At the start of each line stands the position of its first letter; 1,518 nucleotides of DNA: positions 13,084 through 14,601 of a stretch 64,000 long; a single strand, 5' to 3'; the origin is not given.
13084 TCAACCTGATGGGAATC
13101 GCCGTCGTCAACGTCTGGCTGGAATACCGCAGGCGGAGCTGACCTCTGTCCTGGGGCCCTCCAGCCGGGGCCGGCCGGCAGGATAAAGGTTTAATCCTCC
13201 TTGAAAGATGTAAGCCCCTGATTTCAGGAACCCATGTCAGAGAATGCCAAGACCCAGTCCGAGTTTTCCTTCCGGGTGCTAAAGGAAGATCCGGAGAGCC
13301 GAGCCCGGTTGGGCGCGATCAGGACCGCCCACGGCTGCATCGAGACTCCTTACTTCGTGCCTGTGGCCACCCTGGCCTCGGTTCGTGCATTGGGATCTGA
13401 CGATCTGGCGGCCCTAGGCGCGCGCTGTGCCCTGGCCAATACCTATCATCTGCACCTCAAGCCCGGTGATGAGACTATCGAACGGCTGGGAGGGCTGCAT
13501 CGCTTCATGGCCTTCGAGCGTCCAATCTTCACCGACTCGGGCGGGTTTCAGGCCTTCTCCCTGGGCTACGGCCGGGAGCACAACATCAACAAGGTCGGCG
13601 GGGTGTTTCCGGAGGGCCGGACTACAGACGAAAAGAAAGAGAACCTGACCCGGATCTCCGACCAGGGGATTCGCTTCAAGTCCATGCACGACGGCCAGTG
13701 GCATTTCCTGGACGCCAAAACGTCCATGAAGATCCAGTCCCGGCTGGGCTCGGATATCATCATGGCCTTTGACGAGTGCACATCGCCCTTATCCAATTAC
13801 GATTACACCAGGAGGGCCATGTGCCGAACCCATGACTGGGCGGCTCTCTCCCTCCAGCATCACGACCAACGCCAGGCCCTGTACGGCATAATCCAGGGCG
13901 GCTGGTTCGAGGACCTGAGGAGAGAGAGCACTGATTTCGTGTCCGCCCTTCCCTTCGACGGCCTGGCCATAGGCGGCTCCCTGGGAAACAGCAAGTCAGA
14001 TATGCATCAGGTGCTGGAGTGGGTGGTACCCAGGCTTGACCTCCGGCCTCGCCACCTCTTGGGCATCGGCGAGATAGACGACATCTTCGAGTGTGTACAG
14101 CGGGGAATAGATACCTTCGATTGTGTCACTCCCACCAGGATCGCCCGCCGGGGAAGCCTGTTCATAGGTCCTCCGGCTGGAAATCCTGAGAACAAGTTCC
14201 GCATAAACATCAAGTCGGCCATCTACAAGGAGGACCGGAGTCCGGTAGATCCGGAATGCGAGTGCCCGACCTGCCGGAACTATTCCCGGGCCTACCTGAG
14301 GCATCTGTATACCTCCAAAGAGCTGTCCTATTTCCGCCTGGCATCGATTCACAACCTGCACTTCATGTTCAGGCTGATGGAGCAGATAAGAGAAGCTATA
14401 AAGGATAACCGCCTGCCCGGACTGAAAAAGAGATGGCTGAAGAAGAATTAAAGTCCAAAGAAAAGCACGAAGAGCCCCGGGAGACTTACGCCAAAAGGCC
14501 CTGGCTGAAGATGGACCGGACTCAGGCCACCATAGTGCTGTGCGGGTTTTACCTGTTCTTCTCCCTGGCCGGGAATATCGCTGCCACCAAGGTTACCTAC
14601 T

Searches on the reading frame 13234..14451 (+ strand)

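Call 22: search_protein_families(library=ncbifam, proteins=[window:13234-14451:+], max_evalue=0.00001)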
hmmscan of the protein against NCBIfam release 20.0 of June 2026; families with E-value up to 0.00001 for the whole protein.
window:13234-14451:+ (405 aa): 4 families
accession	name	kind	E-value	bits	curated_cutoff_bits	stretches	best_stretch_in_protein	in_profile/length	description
TIGR00430.1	Q_tRNA_tgt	equivalog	7.4e-142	472.7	306.75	1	21-404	7-362/368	tRNA guanosine(34) transglycosylase Tgt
TIGR00449.1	tgt_general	superfamily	7.3e-137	456.1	47.6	1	16-403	4-360/367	tRNA-guanine transglycosylase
TIGR00432.2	arcsn_tRNA_tgt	equivalog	2.5e-32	111.9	350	2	21-111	7-97/441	tRNA guanosine(15) transglycosylase TgtA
NF041059.1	DpdA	equivalog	6.8e-06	25.1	200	0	207-302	163-261/406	tRNA-guanine transglycosylase DpdA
